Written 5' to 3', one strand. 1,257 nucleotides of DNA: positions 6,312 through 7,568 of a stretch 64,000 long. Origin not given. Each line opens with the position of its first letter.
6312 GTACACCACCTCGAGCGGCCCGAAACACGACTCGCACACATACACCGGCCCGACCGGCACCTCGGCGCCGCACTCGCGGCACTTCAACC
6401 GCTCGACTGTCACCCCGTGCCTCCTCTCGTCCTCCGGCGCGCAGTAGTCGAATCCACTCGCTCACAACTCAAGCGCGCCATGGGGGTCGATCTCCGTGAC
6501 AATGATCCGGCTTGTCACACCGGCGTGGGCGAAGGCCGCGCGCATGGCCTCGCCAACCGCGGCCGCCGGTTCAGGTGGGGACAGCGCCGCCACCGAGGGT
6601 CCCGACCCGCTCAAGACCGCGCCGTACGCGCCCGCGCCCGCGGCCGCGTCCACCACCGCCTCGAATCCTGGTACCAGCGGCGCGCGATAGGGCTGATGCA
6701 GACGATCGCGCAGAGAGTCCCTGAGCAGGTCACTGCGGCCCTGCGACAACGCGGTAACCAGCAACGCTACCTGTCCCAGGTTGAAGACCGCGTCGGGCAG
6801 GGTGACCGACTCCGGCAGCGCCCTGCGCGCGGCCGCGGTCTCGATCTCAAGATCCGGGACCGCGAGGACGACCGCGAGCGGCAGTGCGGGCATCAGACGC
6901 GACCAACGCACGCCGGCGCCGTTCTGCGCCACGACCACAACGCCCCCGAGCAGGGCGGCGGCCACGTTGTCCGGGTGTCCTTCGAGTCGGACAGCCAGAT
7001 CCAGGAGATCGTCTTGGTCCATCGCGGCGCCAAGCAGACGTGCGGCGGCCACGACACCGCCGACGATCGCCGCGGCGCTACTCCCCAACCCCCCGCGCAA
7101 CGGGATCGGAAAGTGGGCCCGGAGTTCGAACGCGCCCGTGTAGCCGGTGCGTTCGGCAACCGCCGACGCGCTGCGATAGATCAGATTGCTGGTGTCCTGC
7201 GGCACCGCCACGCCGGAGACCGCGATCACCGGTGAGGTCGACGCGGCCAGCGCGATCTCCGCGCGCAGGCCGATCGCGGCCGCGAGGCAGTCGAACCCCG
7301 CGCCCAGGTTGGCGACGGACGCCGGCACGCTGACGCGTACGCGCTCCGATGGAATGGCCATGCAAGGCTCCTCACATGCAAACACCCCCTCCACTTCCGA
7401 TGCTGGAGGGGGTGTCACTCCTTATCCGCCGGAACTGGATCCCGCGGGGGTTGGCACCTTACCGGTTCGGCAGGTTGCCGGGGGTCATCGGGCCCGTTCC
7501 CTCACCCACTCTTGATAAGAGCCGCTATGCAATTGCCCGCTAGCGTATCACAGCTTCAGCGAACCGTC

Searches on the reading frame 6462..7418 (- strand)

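Call 85: search_protein_families(library=pfam, proteins=[window:6462-7418:-], max_evalue=0.00001)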
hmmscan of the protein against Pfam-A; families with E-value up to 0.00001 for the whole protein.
window:6462-7418:- (318 aa): 2 families
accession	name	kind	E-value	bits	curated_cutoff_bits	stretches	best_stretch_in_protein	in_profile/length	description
PF00288.32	GHMP_kinases_N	-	6.5e-18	65.2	22.3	1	78-159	1-87/87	GHMP kinases N terminal domain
PF08544.19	GHMP_kinases_C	-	8.2e-13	49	21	1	222-297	3-84/85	GHMP kinases C terminal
